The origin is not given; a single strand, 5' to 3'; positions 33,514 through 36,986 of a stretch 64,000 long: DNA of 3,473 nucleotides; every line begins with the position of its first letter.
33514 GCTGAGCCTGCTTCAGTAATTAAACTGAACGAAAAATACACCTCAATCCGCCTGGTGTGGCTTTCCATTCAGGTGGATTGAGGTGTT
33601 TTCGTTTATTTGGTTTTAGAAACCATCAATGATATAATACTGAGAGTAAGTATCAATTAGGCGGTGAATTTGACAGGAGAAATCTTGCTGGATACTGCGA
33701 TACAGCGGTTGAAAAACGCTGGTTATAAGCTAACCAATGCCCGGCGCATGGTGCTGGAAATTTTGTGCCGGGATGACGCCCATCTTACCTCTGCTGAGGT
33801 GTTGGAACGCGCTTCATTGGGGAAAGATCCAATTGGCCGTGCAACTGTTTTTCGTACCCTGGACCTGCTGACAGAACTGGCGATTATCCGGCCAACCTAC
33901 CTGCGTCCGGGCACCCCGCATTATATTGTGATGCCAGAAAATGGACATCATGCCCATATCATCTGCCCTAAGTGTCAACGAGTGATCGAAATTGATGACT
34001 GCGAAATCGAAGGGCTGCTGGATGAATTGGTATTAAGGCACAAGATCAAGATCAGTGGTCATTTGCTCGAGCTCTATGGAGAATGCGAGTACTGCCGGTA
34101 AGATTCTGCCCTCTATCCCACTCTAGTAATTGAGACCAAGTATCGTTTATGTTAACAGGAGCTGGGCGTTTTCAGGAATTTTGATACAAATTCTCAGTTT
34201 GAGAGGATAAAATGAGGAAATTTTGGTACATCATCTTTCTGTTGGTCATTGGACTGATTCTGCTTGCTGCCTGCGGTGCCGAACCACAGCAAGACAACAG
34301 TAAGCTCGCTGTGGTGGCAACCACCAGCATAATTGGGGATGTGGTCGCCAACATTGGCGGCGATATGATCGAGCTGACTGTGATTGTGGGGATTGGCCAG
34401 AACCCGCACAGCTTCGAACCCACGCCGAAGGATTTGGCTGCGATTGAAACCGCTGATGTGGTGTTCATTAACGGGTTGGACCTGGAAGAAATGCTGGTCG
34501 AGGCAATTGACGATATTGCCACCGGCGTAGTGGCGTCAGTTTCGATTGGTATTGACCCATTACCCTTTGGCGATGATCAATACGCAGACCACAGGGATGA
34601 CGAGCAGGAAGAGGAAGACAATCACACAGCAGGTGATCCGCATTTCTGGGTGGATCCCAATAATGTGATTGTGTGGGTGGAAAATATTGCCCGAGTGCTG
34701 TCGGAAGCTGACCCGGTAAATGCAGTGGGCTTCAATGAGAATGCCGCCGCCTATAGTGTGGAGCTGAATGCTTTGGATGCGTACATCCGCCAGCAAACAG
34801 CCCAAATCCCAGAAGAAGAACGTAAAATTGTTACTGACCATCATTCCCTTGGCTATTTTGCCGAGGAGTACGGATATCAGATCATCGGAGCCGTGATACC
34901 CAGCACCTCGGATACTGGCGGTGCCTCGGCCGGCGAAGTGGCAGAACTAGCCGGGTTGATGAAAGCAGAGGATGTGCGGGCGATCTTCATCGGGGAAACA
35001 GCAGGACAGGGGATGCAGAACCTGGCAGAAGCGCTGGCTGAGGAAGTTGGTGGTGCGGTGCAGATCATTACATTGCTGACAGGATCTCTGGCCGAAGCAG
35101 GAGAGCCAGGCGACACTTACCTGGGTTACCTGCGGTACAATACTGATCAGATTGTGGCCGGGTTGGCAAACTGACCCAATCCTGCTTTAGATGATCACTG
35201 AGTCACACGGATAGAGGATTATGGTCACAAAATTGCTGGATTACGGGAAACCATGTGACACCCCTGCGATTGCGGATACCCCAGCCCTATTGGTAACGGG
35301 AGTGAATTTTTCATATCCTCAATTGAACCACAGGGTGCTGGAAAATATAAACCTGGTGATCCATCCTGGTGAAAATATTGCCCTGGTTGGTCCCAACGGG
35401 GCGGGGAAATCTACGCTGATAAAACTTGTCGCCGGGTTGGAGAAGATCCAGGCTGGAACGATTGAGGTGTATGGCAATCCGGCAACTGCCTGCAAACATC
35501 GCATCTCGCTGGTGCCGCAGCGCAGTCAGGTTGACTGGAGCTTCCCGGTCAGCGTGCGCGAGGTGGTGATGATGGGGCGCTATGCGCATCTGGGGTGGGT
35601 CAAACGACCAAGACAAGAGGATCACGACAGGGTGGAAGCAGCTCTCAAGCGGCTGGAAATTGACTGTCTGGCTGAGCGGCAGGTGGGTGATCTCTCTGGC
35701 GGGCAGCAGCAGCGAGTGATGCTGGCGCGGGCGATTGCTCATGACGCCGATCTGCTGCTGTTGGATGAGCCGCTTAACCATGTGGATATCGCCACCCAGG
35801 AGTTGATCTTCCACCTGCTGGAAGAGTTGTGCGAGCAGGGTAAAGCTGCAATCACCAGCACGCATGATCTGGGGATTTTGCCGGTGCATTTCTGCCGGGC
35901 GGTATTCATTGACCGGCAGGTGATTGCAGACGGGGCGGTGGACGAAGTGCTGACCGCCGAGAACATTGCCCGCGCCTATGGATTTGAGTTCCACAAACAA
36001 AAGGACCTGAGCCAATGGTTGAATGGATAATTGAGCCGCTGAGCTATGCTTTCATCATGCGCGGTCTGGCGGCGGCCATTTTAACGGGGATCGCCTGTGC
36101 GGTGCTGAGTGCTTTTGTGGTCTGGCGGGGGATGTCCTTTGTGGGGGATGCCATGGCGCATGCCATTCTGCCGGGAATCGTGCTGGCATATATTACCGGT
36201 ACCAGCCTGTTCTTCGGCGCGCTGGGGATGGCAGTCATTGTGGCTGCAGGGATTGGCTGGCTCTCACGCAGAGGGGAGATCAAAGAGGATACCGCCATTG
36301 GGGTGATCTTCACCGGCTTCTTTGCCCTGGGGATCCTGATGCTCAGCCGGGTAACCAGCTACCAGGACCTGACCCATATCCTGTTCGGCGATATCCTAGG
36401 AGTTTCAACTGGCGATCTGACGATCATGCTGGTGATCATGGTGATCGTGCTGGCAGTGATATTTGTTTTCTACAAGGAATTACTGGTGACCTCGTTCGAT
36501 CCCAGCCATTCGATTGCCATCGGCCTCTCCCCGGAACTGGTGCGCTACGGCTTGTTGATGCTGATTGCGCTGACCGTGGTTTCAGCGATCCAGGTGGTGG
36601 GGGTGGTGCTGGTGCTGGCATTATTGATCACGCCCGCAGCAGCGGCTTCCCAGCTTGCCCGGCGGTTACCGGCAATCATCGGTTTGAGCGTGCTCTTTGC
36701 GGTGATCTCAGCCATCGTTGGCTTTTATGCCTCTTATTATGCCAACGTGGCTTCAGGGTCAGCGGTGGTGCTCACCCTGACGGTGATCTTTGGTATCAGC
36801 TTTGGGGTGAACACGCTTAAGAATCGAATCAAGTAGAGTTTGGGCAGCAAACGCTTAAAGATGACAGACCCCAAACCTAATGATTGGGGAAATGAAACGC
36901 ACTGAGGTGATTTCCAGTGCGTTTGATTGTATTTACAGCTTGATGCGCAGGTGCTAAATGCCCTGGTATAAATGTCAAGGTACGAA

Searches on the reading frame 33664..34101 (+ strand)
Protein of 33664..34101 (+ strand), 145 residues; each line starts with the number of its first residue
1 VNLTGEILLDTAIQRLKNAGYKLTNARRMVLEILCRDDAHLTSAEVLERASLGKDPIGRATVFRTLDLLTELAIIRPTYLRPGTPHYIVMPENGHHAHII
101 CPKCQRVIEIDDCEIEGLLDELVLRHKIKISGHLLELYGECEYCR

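Call 35: search_protein_families(library=ncbifam, proteins=[window:33664-34101:+], max_evalue=1e-8)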
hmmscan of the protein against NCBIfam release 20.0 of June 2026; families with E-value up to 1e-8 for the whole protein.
window:33664-34101:+ (145 aa): 4 families
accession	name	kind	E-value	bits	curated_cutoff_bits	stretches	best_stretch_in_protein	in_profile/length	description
NF006999.0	PRK09462.1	equivalog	1.3e-22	80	146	1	14-142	6-134/148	ferric iron uptake transcriptional regulator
NF051892.1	TransRegFurBacil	equivalog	2.6e-21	76.2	220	1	10-145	6-144/149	ferric iron uptake transcriptional regulator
NF051891.1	TransRegFurHelico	equivalog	1.1e-15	57.8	200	1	8-144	10-145/148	ferric iron uptake transcriptional regulator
NF052545.1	TransRegPerRClab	equivalog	1.8e-13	50.6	180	1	12-145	4-135/138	transcriptional regulator PerR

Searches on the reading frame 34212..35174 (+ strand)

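Call 35: search_protein_families(library=ncbifam, proteins=[window:34212-35174:+], max_evalue=1e-8)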
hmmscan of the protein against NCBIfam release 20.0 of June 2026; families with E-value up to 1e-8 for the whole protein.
window:34212-35174:+ (320 aa): 8 families
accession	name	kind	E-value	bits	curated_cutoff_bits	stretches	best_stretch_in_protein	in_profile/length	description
NF040870.1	AztC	equivalog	8.5e-77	258.3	350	1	34-318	1-277/277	zinc ABC transporter substrate-binding protein AztC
NF053842.1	MnTportMntCDein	equivalog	1.5e-65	221.2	400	1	30-315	4-279/281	manganese ABC transporter substrate-binding protein MntC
NF053703.1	Mn_SBP_EfaA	exception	8.5e-49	166.4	485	1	2-318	2-309/310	Mn/Fe ABC transporter substrate-binding lipoprotein EfaA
NF040928.1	ABC_lipo_SloC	subfamily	4.8e-46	157.3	525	1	9-319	3-303/304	metal ABC transporter substrate-binding lipoprotein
NF047355.1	ABC_bind_Mn_Staph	exception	5.4e-40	137.5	500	1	7-314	4-304/309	manganese ABC transporter substrate-binding lipoprotein MntC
TIGR03772.1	anch_rpt_subst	equivalog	1.2e-37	129.8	350.45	2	138-316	313-483/486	anchored repeat ABC transporter, substrate-binding protein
NF033605.1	Zn_bnd_ABC_AdcA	exception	1.3e-25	90.3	700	1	1-226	1-235/517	zinc ABC transporter substrate-binding lipoprotein AdcA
NF007091.2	PRK09545.1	equivalog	2.3e-14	53.3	268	1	26-227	19-233/318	zinc ABC transporter substrate-binding protein ZnuA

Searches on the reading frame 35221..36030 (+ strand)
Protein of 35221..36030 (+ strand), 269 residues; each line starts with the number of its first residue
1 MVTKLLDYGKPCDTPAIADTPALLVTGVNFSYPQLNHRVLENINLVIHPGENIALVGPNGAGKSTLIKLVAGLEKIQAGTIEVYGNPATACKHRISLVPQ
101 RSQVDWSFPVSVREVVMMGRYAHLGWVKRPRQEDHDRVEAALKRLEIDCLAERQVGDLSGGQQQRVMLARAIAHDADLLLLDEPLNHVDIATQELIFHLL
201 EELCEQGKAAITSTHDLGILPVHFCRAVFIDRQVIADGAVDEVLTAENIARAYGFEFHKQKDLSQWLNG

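Call 35: search_protein_families(library=ncbifam, proteins=[window:35221-36030:+], max_evalue=1e-8)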
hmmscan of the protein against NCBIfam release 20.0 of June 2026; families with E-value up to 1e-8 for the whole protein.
window:35221-36030:+ (269 aa): 181 families (the best 25 are shown)
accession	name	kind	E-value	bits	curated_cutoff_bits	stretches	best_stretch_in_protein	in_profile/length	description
NF053840.1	MnTportMntADein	equivalog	6.1e-65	219.1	400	1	36-253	13-229/240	manganese ABC transporter ATP-binding protein MntA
NF011630.0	PRK15056.1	equivalog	8.3e-62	208.9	393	1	22-253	6-238/274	manganese/iron ABC transporter ATP-binding protein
TIGR03771.1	anch_rpt_ABC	equivalog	8.1e-61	205.6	268.8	1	46-254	2-210/223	anchored repeat-type ABC transporter ATP-binding subunit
NF040873.1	AztA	equivalog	2.6e-59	200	220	1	36-220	4-182/191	zinc ABC transporter ATP-binding protein AztA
NF007082.0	PRK09536.1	equivalog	1.2e-51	176.1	537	1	36-256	15-239/402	corrinoid ABC transporter ATPase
NF010068.0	PRK13548.1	equivalog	5.2e-49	166.7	261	1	29-261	10-248/261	heme ABC transporter ATP-binding protein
TIGR03873.1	F420-0_ABC_ATP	hypoth_equivalog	2.1e-48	164.8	372.4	1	37-256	14-237/256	putative F420-0 ABC transporter ATP-binding protein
NF008409.0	PRK11231.1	equivalog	1.1e-46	159.3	375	1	35-255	13-237/255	Fe(3+) dicitrate ABC transporter ATP-binding protein FecE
NF002981.0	PRK03695.1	equivalog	1.5e-36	126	281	1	40-261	16-242/253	vitamin B12 ABC transporter ATP-binding protein BtuD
NF052485.1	sider_ATP_EitC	equivalog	2e-36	125.7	485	1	31-249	9-228/251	siderophore ABC transporter ATP-binding protein EitC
TIGR02857.1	CydD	equivalog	7e-35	121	435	1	18-219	316-519/529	thiol reductant ABC exporter subunit CydD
TIGR02315.1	ABC_phnC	equivalog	1.8e-34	119.3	266.1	1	24-253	3-242/243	phosphonate ABC transporter ATP-binding protein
TIGR03375.1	type_I_sec_LssB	subfamily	2.8e-34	118.5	693.1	1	25-247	468-692/696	type I secretion system permease/ATPase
TIGR03864.1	PQQ_ABC_ATP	hypoth_equivalog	4e-34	118.1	302.25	1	22-248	1-224/236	ABC transporter, ATP-binding subunit, PQQ-dependent alcohol dehydrogenase system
TIGR02868.1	CydC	equivalog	6.7e-33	114.1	329.05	1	12-217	324-530/530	thiol reductant ABC exporter subunit CydC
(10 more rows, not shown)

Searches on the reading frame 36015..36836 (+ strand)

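Call 35: search_protein_families(library=ncbifam, proteins=[window:36015-36836:+], max_evalue=1e-8)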
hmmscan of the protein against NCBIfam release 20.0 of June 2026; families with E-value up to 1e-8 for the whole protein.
window:36015-36836:+ (273 aa): 4 families
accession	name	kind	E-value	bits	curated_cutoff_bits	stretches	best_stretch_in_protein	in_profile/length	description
NF040871.1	AztB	equivalog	2.3e-69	233.9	280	1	3-253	1-252/254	zinc ABC transporter permease AztB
NF040927.1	ABC_perm_SloB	subfamily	2.9e-62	210.9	460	1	9-268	7-266/271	metal ABC transporter permease subunit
TIGR03770.1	anch_rpt_perm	equivalog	3.6e-52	177.7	296.8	1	10-263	13-267/270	anchored repeat-type ABC transporter permease subunit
NF007089.0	PRK09543.1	equivalog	2.2e-34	119.2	284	1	14-263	5-255/261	zinc ABC transporter permease subunit ZnuB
